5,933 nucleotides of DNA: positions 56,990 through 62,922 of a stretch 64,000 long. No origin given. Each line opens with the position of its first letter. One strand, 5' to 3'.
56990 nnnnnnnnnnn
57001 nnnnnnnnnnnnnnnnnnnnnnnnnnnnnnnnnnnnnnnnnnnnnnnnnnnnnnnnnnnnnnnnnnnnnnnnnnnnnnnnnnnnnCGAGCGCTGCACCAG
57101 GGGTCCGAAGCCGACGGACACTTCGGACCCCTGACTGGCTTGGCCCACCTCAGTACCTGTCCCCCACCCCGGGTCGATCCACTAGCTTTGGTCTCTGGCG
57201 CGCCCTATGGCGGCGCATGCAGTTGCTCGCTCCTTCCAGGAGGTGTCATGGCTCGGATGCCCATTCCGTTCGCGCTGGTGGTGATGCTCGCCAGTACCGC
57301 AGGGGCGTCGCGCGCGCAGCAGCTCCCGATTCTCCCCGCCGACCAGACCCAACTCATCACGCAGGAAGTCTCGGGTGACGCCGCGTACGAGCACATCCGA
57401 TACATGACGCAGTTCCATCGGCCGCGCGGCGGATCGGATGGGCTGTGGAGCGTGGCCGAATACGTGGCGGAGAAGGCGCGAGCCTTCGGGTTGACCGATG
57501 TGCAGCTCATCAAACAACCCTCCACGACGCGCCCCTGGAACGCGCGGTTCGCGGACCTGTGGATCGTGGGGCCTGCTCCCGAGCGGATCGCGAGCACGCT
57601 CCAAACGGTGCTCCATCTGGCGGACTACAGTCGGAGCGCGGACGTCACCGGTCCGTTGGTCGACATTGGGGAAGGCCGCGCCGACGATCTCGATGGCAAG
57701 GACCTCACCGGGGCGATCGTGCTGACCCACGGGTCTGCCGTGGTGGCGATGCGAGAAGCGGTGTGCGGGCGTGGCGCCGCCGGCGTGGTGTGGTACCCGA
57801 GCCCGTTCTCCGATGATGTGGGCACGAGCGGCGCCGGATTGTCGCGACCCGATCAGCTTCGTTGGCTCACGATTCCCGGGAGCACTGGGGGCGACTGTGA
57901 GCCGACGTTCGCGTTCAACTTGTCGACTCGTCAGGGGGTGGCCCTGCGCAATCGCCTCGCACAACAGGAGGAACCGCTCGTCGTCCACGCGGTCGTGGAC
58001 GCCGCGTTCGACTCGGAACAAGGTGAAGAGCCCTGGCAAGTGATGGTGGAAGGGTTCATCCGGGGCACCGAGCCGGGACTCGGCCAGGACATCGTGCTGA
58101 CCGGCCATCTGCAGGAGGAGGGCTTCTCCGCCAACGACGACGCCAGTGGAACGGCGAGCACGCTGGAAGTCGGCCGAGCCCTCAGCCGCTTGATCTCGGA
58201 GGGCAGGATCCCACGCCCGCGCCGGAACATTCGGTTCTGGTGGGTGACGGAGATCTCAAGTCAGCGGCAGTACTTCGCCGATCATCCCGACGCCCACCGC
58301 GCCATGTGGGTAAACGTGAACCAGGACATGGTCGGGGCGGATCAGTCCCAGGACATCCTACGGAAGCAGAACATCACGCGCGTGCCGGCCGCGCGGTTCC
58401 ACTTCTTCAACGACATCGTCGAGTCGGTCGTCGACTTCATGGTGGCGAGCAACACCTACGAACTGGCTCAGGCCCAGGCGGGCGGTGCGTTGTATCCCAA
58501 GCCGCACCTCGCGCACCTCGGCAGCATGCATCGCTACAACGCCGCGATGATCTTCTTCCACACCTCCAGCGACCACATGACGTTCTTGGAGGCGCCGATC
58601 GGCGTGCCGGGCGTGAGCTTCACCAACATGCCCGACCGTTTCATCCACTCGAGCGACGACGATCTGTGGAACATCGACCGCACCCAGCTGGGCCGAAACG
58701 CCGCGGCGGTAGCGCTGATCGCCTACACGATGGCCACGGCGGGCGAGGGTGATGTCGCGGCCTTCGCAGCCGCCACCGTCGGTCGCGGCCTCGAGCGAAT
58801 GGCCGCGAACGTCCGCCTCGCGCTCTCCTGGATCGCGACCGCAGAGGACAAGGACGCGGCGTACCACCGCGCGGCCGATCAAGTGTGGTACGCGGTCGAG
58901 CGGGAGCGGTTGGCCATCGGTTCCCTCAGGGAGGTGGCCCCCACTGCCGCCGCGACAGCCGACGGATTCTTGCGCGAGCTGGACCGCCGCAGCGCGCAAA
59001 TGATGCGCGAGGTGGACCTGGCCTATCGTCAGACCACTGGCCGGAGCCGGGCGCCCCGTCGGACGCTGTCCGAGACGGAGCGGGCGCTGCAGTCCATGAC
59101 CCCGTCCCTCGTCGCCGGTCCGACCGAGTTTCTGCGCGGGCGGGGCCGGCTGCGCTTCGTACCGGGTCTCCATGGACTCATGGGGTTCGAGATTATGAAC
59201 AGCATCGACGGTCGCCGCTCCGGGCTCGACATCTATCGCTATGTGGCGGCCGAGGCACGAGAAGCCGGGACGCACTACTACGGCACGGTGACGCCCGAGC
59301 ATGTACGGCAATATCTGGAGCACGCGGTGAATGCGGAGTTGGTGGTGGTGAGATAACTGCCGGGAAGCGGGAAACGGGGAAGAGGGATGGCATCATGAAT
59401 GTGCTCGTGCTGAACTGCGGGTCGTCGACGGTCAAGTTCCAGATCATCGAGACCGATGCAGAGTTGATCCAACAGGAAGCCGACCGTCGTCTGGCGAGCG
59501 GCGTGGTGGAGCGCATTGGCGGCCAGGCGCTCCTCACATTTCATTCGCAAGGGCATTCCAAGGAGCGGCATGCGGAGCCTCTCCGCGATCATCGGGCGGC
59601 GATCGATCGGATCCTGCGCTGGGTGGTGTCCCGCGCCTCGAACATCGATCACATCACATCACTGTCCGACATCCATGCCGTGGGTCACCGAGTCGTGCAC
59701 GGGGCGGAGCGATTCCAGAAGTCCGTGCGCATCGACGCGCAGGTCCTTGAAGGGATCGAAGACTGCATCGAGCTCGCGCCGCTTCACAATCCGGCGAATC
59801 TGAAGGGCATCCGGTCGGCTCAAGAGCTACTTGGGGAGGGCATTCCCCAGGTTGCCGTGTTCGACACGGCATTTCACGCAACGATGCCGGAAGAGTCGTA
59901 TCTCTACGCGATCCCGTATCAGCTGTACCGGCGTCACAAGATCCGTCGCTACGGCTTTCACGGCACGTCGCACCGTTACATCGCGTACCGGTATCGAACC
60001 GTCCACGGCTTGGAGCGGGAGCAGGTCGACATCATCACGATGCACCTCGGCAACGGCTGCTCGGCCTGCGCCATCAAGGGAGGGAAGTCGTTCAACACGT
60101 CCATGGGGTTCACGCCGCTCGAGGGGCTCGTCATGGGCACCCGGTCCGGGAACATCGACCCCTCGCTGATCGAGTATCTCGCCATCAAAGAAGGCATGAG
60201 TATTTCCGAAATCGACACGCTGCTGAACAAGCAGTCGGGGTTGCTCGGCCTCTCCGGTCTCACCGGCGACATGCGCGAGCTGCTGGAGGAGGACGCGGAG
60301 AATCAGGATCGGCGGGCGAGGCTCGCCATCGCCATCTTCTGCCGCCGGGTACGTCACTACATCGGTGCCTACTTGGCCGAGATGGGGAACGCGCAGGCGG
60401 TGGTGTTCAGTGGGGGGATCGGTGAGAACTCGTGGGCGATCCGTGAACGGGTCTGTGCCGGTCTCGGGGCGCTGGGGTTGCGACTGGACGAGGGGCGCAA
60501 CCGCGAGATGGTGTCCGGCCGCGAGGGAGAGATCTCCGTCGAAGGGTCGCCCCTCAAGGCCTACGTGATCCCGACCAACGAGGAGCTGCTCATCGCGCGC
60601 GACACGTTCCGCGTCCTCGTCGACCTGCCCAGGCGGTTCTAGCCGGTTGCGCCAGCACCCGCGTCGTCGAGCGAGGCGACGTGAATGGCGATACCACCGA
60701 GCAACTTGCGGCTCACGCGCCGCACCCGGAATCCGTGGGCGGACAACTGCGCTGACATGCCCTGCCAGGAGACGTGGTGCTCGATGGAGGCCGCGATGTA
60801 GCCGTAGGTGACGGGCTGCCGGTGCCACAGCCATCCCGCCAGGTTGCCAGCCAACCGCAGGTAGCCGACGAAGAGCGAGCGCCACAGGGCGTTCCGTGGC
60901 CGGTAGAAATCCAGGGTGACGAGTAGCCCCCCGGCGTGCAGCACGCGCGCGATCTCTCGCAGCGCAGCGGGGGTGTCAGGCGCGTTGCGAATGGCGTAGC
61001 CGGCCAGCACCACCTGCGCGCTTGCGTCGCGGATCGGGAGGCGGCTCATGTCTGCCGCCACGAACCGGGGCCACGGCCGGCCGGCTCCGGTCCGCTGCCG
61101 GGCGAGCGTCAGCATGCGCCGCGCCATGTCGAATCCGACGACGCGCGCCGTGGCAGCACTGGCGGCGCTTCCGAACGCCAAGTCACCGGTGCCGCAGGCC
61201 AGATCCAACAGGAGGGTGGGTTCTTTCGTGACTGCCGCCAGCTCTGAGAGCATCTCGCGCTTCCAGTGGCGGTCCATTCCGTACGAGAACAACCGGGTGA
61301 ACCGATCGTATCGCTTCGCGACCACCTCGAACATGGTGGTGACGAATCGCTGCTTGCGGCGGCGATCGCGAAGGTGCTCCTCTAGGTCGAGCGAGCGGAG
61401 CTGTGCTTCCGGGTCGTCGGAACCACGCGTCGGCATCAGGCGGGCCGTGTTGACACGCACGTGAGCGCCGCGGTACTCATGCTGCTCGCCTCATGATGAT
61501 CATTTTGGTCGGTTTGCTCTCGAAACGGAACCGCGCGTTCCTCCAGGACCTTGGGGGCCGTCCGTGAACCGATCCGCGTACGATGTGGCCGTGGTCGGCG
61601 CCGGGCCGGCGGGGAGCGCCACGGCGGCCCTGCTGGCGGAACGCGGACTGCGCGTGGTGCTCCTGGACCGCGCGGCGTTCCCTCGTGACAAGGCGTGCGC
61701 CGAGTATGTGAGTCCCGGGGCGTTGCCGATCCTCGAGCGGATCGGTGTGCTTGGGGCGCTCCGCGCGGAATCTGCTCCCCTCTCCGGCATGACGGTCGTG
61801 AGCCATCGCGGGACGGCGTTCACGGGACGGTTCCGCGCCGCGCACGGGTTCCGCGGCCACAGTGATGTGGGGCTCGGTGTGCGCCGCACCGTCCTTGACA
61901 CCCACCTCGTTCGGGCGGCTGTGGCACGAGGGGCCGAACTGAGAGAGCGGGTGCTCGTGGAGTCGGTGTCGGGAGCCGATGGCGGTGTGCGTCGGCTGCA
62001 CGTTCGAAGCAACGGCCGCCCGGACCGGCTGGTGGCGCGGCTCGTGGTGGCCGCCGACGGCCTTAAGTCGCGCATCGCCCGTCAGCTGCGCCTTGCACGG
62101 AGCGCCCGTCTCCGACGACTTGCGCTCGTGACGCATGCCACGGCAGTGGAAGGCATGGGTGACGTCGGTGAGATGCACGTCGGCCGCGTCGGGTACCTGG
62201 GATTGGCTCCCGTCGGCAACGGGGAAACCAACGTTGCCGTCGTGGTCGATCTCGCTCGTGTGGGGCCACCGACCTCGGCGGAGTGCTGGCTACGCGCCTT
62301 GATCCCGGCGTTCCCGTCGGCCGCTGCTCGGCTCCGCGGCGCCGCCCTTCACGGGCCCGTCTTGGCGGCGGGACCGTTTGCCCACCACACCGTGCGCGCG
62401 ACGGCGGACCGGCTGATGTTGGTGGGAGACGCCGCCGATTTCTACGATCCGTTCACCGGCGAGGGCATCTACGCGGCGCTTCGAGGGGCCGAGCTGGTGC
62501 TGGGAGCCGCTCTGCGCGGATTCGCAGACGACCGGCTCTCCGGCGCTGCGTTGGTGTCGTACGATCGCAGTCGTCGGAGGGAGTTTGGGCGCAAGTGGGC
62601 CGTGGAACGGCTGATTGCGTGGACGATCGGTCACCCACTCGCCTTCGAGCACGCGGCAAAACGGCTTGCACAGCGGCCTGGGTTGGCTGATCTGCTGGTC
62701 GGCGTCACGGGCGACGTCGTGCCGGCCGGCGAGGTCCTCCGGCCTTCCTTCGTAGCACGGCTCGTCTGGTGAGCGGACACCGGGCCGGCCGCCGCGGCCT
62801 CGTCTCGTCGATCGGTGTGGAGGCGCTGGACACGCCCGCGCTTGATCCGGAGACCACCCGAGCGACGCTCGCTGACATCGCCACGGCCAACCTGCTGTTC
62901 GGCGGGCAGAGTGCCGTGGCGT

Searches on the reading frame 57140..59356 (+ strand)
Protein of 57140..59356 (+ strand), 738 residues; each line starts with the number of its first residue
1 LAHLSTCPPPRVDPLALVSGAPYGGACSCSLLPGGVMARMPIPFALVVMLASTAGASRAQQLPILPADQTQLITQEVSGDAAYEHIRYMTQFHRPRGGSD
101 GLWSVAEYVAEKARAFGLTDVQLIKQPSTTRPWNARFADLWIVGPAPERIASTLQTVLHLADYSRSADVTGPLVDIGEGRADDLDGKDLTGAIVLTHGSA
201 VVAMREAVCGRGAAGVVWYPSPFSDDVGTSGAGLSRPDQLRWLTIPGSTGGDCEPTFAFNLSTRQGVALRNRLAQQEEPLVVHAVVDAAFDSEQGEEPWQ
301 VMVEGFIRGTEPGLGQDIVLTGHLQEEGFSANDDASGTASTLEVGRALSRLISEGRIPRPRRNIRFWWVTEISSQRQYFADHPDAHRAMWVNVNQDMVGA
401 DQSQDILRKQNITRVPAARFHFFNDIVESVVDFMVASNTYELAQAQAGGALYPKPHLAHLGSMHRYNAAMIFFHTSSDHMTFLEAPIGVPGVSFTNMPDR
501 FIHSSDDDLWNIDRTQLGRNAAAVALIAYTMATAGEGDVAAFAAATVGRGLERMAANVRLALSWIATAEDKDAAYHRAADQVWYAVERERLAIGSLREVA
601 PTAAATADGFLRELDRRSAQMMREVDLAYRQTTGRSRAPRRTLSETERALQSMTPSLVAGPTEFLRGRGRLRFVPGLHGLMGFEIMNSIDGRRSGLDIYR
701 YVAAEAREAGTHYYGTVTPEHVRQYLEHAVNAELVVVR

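Call 46: search_protein_families(library=pfam, proteins=[window:57140-59356:+], max_evalue=0.01)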
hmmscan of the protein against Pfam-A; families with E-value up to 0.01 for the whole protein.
window:57140-59356:+ (738 aa): 1 family
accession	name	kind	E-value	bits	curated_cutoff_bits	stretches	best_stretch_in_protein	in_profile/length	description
PF04389.22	Peptidase_M28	-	9.1e-13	48.8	21.3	1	318-525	15-190/193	Peptidase family M28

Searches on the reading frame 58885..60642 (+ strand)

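Call 99: search_protein_families(library=pfam, proteins=[window:58885-60642:+], max_evalue=0.001)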
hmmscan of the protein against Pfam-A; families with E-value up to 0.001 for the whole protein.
window:58885-60642:+ (585 aa): 1 family
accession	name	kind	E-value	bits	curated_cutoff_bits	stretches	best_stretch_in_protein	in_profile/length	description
PF00871.23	Acetate_kinase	-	2e-146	488.1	22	1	173-572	2-392/392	Acetokinase family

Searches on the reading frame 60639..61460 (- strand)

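Call 46: search_protein_families(library=pfam, proteins=[window:60639-61460:-], max_evalue=0.01)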
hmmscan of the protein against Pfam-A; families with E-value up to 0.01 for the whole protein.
window:60639-61460:- (273 aa): 8 families
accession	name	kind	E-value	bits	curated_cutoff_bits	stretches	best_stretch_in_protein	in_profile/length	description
PF01209.24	Ubie_methyltran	-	8.7e-35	120.6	20.1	1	36-262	5-231/233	ubiE/COQ5 methyltransferase family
PF08241.18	Methyltransf_11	-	4.5e-18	66.1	21.2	1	85-181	1-94/95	Methyltransferase domain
PF13649.12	Methyltransf_25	-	5e-18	66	27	1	85-178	2-97/97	Methyltransferase domain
PF13847.12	Methyltransf_31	-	1.8e-14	54.1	27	1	84-186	7-113/145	Methyltransferase domain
PF08242.18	Methyltransf_12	-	9.1e-11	42.8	30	1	85-180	1-98/98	Methyltransferase domain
PF13489.12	Methyltransf_23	-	7e-06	26.3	27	1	69-199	11-124/164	Methyltransferase domain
PF05148.21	Methyltransf_8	-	1.8e-05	25.2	27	1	66-181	55-155/219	Hypothetical methyltransferase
PF00891.24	Methyltransf_2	-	0.0015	18.3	22.3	1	29-147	7-131/210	O-methyltransferase domain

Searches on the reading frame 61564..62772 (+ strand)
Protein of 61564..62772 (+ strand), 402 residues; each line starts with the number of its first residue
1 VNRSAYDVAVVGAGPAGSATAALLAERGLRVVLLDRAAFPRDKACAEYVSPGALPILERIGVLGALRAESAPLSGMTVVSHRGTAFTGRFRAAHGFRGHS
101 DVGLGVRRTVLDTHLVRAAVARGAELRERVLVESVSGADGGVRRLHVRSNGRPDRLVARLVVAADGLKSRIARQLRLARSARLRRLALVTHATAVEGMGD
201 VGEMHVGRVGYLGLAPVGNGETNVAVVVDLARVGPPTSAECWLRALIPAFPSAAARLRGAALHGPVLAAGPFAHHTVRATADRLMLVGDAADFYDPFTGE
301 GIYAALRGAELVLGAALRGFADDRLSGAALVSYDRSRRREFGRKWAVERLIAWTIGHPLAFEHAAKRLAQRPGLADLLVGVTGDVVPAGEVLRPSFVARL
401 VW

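Call 46: search_protein_families(library=pfam, proteins=[window:61564-62772:+], max_evalue=0.01)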
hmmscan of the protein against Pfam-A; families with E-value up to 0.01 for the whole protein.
window:61564-62772:+ (402 aa): 13 families
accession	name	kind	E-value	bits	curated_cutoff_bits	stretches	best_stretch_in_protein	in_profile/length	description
PF01494.25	FAD_binding_3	-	1.6e-27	97.1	22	1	6-338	2-339/349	FAD binding domain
PF01266.30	DAO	-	5.5e-10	39.7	27.9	1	7-40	1-34/353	FAD dependent oxidoreductase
PF13450.12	NAD_binding_8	-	7.2e-07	29.8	21.9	1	10-38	1-29/68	NAD(P)-binding Rossmann-like domain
PF04820.20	Trp_halogenase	-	2.6e-05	23.7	21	0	7-40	1-38/458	Tryptophan halogenase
PF07992.20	Pyr_redox_2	-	9.3e-05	22.4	26.1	1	6-40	1-36/291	Pyridine nucleotide-disulphide oxidoreductase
PF05834.18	Lycopene_cycl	-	0.00018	21.1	23.4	1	7-36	1-32/380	Lycopene cyclase protein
PF00890.30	FAD_binding_2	-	0.00031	20.5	20.4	1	7-37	1-31/414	FAD binding domain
PF03486.20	HI0933_like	-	0.00032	20.7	50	1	7-39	2-34/244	HI0933-like protein Rossmann domain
PF02737.24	3HCDH_N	-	0.00041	20.8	22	1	8-39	2-33/180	3-hydroxyacyl-CoA dehydrogenase, NAD binding domain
PF01946.23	Thi4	-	0.00066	19.4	26.2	1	6-36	18-49/235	Thi4 family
PF01134.28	GIDA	-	0.00078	19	22.1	1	7-39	1-29/391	Glucose inhibited division protein A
PF12831.13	FAD_oxidored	-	0.00086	19.1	27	1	7-38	1-32/416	FAD dependent oxidoreductase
PF00070.33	Pyr_redox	-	0.0054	17.7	22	0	8-49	2-46/82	Pyridine nucleotide-disulphide oxidoreductase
